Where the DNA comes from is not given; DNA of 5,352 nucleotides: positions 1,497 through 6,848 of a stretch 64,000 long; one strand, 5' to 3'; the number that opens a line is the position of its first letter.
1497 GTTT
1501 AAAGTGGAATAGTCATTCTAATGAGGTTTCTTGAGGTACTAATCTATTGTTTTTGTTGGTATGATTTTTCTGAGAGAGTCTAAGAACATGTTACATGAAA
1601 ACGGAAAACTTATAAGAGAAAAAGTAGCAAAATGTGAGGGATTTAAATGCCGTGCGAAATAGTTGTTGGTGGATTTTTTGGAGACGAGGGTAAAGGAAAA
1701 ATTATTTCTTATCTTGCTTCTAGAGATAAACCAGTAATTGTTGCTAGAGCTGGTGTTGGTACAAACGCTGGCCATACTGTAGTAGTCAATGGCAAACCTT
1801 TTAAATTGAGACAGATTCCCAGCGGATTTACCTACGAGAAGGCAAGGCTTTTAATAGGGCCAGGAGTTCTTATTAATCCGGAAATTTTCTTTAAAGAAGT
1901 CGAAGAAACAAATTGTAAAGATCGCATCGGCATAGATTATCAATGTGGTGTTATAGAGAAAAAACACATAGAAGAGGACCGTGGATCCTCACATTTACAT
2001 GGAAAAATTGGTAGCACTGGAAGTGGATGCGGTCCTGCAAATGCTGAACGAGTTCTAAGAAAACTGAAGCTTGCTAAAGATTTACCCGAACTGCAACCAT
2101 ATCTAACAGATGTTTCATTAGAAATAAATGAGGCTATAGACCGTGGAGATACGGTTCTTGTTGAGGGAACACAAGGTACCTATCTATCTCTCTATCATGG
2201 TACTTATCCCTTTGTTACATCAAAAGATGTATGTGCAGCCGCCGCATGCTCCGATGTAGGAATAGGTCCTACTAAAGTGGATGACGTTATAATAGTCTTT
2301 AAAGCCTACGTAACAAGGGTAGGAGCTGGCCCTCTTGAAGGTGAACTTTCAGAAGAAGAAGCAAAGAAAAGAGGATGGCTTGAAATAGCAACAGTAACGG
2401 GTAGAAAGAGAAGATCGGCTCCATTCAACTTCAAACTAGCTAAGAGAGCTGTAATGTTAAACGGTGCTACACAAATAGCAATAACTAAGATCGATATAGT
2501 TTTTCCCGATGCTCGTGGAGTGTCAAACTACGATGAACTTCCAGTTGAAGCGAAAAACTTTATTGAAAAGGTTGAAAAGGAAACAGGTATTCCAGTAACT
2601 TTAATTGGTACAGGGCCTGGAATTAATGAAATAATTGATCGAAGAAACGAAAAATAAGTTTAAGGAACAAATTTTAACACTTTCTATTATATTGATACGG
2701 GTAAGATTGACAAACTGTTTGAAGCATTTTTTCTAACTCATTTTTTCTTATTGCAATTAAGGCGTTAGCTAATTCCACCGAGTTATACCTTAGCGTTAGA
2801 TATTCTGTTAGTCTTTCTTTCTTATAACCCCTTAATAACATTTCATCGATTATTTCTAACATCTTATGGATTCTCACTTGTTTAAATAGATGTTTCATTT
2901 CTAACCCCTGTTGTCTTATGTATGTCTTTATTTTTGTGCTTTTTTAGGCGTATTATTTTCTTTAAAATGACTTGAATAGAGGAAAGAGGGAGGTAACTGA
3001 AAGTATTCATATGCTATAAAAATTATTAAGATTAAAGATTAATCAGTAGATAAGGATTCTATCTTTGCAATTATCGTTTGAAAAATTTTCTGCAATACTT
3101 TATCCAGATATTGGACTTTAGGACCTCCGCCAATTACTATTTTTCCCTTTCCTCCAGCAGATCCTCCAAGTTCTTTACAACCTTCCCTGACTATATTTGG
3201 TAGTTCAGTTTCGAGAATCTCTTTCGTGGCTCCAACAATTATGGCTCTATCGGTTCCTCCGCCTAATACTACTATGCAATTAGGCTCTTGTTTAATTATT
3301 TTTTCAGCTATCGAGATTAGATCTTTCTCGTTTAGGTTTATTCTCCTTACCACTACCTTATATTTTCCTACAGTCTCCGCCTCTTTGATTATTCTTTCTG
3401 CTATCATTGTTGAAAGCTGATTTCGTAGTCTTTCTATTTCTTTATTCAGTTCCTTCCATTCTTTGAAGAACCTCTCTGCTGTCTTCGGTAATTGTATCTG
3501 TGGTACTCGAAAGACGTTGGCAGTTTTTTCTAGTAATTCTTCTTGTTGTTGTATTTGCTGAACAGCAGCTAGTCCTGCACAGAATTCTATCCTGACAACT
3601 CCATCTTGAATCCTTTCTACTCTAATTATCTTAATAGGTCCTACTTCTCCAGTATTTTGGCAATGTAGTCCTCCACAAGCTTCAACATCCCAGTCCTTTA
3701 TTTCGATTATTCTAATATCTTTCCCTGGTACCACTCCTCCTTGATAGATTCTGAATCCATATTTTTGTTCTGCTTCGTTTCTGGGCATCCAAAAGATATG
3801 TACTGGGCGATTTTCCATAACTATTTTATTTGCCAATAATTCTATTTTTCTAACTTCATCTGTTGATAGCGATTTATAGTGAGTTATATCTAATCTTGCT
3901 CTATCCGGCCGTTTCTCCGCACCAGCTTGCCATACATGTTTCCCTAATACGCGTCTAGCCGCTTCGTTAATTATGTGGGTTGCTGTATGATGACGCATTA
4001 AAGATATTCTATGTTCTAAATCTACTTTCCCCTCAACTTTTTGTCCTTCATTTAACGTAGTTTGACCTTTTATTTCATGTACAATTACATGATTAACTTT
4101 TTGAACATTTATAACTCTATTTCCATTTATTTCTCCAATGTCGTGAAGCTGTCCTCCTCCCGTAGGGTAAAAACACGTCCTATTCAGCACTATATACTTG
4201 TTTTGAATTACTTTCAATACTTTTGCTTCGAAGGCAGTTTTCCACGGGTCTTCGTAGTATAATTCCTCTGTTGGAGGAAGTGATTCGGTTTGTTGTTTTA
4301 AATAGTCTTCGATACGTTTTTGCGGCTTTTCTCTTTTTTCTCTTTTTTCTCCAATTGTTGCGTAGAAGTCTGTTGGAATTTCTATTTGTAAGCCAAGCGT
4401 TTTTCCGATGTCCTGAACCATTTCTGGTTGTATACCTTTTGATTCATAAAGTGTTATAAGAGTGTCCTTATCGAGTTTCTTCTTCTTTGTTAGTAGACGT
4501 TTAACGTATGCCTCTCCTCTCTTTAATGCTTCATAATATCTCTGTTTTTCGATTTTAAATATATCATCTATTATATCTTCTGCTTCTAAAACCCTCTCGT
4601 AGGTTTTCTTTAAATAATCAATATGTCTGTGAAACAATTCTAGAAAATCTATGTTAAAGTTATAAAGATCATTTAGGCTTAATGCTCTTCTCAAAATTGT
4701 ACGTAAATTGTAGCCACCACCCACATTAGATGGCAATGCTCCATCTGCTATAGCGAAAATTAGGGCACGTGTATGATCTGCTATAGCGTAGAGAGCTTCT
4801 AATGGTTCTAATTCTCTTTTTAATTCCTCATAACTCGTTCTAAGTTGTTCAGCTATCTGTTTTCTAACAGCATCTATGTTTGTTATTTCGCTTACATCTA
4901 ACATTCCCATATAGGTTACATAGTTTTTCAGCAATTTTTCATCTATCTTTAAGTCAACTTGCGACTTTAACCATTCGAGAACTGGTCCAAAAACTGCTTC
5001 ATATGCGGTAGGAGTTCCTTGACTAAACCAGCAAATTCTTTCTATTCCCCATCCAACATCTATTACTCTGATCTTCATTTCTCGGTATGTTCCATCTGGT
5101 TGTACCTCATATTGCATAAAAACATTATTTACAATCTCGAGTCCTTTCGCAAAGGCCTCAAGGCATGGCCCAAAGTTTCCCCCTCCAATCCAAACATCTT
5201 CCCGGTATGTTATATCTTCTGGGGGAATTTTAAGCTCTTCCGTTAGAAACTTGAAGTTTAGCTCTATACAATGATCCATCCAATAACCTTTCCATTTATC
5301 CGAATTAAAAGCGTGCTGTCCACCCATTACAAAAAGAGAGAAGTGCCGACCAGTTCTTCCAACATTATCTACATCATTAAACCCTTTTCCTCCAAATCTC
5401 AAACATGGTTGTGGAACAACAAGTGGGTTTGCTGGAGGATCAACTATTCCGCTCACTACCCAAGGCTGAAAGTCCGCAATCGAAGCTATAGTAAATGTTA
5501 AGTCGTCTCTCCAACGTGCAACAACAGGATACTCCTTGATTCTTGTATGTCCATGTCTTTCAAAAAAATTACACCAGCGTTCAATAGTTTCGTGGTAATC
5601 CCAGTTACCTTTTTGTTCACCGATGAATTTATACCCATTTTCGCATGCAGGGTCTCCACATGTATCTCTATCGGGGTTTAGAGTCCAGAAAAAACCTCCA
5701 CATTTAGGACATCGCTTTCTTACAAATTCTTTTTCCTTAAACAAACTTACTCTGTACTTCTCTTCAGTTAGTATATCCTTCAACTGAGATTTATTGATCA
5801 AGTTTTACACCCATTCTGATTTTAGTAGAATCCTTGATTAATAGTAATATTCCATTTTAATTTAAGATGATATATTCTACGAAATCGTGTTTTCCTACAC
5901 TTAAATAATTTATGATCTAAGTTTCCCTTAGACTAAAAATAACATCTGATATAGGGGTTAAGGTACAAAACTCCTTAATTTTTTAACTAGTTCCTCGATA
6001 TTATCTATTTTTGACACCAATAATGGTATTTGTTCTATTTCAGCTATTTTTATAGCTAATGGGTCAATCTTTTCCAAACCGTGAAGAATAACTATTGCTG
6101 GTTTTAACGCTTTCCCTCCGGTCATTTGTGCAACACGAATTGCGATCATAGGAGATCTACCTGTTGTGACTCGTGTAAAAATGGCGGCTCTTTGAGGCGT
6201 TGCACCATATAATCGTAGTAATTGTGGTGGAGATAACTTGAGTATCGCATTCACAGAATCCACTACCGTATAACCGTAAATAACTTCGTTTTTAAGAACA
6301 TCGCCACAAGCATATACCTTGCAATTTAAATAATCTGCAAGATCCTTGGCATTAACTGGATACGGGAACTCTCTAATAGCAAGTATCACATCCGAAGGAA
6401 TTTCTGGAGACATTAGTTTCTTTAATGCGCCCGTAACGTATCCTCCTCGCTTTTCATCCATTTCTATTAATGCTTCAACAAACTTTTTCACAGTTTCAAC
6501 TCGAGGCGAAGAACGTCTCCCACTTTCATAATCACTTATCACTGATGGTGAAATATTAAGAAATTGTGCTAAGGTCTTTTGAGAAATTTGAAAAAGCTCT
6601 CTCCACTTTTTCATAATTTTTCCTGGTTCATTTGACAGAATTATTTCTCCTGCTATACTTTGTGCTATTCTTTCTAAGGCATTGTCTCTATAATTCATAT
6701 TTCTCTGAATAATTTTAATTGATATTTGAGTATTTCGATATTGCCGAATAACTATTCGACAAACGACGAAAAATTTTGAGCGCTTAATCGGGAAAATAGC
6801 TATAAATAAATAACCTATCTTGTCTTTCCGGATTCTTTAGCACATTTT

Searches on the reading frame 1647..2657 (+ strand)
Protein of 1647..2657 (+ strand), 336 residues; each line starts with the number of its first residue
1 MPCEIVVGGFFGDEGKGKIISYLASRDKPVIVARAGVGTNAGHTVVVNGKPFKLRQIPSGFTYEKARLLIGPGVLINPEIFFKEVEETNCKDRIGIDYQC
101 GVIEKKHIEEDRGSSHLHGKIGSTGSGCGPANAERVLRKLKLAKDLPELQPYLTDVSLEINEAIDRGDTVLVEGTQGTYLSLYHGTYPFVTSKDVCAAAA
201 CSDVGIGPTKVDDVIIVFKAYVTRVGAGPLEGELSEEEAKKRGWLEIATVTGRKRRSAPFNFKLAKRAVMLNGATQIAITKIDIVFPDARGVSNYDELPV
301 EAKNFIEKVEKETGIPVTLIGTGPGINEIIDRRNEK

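Call 13: search_protein_families(library=pfam, proteins=[window:1647-2657:+], max_evalue=0.0001)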
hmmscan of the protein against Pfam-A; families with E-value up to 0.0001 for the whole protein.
window:1647-2657:+ (336 aa): 1 family
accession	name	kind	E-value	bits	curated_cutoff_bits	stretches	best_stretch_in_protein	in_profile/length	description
PF00709.27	Adenylsucc_synt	-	1.2e-82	278.3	27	3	146-285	188-329/416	Adenylosuccinate synthetase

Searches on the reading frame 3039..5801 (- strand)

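Call 13: search_protein_families(library=pfam, proteins=[window:3039-5801:-], max_evalue=0.0001)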
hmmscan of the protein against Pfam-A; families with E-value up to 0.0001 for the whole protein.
window:3039-5801:- (920 aa): 3 families
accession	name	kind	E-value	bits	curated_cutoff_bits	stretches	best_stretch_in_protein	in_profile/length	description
PF01411.24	tRNA-synt_2c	-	9.1e-116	388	30.3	1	74-595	4-550/552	tRNA synthetases class II (A)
PF07973.19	tRNA_SAD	-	7.6e-16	58.3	24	1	696-739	1-44/44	Threonyl and Alanyl tRNA synthetase second additional domain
PF02272.25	DHHA1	-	1.5e-05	25.8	25.9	1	815-910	3-100/102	DHHA1 domain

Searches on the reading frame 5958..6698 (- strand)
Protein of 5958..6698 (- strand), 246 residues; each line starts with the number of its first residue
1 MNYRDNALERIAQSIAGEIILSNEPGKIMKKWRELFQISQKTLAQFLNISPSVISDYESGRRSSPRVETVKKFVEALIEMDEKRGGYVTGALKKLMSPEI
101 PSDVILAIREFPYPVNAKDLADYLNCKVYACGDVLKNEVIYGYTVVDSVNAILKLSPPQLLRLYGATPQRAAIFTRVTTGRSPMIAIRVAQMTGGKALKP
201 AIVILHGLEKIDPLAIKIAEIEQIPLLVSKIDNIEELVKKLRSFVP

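Call 13: search_protein_families(library=pfam, proteins=[window:5958-6698:-], max_evalue=0.0001)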
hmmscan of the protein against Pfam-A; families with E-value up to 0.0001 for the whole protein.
window:5958-6698:- (246 aa): 2 families
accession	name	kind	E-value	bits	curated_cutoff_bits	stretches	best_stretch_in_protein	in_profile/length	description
PF01381.28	HTH_3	-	8.6e-12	45.4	23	1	29-77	1-48/55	Helix-turn-helix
PF13560.12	HTH_31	-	6.6e-07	30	27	1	36-77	13-54/64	Helix-turn-helix domain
